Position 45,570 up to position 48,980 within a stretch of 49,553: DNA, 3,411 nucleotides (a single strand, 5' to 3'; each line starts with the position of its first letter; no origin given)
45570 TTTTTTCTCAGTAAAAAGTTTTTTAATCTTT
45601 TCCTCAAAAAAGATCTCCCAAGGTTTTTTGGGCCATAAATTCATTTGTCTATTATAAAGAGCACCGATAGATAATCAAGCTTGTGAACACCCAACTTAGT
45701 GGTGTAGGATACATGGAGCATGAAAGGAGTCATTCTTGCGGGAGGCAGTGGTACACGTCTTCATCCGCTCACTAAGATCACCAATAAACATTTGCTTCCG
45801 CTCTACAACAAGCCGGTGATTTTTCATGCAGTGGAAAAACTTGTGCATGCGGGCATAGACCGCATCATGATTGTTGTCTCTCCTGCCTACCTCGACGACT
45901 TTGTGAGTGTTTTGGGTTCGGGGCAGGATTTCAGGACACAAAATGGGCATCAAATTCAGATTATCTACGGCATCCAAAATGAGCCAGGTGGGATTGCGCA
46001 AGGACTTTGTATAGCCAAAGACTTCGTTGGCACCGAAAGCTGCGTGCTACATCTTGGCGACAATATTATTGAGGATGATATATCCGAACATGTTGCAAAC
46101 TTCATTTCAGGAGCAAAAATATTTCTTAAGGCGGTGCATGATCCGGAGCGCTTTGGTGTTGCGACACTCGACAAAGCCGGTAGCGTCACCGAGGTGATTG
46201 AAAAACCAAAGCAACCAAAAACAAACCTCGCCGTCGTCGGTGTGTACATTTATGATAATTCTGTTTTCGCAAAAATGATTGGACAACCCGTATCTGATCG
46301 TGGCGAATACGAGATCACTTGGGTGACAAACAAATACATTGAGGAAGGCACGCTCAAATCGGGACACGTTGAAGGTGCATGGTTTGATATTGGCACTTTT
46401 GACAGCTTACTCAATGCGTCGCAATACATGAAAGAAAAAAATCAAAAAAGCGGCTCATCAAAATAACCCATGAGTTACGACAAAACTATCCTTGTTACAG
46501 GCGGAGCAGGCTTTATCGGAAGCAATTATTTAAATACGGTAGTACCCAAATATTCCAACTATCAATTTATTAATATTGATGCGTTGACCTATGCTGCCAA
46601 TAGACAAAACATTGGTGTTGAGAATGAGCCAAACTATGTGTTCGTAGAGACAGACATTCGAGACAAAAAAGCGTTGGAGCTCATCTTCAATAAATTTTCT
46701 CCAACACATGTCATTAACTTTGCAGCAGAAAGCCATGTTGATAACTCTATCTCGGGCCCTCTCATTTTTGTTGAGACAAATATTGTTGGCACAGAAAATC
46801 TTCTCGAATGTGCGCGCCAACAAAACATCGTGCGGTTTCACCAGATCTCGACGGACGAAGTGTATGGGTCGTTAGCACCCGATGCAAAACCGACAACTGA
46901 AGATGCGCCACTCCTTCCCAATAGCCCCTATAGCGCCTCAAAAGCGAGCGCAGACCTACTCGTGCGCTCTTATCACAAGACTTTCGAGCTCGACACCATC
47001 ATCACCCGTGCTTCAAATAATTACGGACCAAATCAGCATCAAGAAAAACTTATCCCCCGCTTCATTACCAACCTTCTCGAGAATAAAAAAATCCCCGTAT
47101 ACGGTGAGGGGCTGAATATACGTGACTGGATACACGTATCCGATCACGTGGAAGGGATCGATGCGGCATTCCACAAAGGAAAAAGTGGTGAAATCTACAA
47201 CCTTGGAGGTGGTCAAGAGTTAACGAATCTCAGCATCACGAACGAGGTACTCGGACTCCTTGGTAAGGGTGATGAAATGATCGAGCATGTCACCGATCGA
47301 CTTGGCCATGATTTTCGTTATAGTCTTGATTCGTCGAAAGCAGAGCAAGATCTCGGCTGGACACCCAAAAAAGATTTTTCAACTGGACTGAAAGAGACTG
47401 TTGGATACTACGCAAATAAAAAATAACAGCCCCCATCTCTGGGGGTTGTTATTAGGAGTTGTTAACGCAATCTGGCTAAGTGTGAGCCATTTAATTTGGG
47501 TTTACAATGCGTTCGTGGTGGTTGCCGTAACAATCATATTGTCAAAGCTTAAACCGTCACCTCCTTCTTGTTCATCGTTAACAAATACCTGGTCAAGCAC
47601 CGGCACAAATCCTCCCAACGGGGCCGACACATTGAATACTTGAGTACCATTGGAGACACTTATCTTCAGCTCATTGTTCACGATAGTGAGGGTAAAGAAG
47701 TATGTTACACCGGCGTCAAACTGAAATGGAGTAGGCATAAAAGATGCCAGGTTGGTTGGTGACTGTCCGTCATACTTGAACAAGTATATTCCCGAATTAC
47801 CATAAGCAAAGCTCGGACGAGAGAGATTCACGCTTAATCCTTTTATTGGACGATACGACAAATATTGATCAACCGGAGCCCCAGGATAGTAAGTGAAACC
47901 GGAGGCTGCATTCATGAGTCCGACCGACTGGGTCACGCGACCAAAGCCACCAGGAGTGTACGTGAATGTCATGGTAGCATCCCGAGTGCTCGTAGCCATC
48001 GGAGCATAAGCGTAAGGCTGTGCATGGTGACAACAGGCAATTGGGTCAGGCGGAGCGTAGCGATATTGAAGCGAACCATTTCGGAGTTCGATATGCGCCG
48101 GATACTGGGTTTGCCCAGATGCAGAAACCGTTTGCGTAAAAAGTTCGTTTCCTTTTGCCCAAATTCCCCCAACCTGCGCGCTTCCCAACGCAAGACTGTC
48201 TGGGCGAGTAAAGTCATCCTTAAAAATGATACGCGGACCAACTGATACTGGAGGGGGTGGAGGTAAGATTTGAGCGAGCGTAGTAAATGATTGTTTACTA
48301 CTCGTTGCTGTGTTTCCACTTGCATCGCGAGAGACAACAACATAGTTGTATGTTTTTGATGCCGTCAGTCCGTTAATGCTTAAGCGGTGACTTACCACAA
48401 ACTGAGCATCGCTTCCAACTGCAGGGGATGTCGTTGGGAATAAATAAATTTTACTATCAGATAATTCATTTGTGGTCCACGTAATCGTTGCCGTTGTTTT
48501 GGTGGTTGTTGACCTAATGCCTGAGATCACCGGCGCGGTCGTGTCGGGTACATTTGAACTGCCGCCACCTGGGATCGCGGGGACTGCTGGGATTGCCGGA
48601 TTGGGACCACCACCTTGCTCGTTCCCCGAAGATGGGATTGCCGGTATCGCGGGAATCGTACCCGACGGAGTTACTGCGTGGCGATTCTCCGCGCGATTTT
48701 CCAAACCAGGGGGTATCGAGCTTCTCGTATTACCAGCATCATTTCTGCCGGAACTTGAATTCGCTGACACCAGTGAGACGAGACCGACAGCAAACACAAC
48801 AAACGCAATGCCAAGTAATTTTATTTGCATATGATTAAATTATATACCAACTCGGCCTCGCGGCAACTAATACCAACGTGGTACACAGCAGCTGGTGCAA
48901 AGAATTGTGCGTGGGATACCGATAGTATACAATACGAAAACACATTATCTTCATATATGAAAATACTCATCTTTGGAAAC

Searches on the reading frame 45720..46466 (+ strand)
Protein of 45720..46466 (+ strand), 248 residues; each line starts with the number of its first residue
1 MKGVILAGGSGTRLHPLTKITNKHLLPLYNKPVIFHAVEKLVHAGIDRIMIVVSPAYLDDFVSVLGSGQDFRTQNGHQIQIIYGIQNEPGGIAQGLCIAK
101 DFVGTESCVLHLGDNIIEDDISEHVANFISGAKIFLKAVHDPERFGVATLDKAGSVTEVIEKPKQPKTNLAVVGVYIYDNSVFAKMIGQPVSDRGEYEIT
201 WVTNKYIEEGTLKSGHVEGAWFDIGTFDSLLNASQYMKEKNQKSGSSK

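Call 83: search_protein_families(library=pfam, proteins=[window:45720-46466:+], max_evalue=0.01)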
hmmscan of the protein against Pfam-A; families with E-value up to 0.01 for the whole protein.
window:45720-46466:+ (248 aa): 3 families
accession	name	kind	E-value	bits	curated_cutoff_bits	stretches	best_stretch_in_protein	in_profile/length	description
PF00483.29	NTP_transferase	-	5.8e-52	177.1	21.2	1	2-238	1-243/245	Nucleotidyl transferase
PF12804.13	NTP_transf_3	-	5.5e-10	40.1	27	1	3-120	1-103/160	MobA-like NTP transferase domain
PF01128.25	IspD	-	2.2e-06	28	27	1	4-98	4-87/221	2-C-methyl-D-erythritol 4-phosphate cytidylyltransferase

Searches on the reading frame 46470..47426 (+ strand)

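Call 83: search_protein_families(library=pfam, proteins=[window:46470-47426:+], max_evalue=0.01)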
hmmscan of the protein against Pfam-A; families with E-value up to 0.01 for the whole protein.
window:46470-47426:+ (318 aa): 7 families
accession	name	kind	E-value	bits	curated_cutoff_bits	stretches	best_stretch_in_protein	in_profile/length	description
PF16363.11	GDP_Man_Dehyd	-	4.9e-80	269.9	27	1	8-310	1-332/332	GDP-mannose 4,6 dehydratase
PF01370.27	Epimerase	-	3.5e-66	223.5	20.9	1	7-246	1-240/240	NAD dependent epimerase/dehydratase family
PF02719.21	Polysacc_synt_2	-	3.2e-20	72.9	20.2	1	7-267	1-250/293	Polysaccharide biosynthesis protein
PF04321.23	RmlD_sub_bind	-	6.9e-14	52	27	1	6-205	2-170/287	RmlD substrate binding domain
PF01073.25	3Beta_HSD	-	9.7e-14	51.5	22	1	8-224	1-219/280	3-beta hydroxysteroid dehydrogenase/isomerase family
PF07993.18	NAD_binding_4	-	2.1e-09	37.4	20.1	1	79-186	90-209/258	Male sterility protein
PF00106.31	adh_short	-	0.001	19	26.6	0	5-75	1-70/195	short chain dehydrogenase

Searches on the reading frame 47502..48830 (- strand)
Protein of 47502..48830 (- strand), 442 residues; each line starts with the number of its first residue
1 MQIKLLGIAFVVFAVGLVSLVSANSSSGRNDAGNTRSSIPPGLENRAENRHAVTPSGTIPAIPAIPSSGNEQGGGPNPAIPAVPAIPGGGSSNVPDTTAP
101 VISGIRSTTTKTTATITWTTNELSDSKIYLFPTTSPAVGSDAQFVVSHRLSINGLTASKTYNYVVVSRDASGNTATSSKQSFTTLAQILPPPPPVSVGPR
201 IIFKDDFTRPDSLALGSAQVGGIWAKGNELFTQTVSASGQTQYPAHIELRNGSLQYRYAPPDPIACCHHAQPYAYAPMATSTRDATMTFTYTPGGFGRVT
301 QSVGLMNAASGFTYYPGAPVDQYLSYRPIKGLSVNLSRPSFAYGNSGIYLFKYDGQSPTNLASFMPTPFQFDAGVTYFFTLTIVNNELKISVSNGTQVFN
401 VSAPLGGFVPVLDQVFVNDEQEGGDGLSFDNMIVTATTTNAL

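Call 83: search_protein_families(library=pfam, proteins=[window:47502-48830:-], max_evalue=0.01)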
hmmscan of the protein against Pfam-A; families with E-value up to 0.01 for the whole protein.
window:47502-48830:- (442 aa): 1 family
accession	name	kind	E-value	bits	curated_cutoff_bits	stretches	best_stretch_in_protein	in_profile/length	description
PF16656.11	Pur_ac_phosph_N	-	0.0032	18.4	30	0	108-184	9-93/93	Purple acid Phosphatase, N-terminal domain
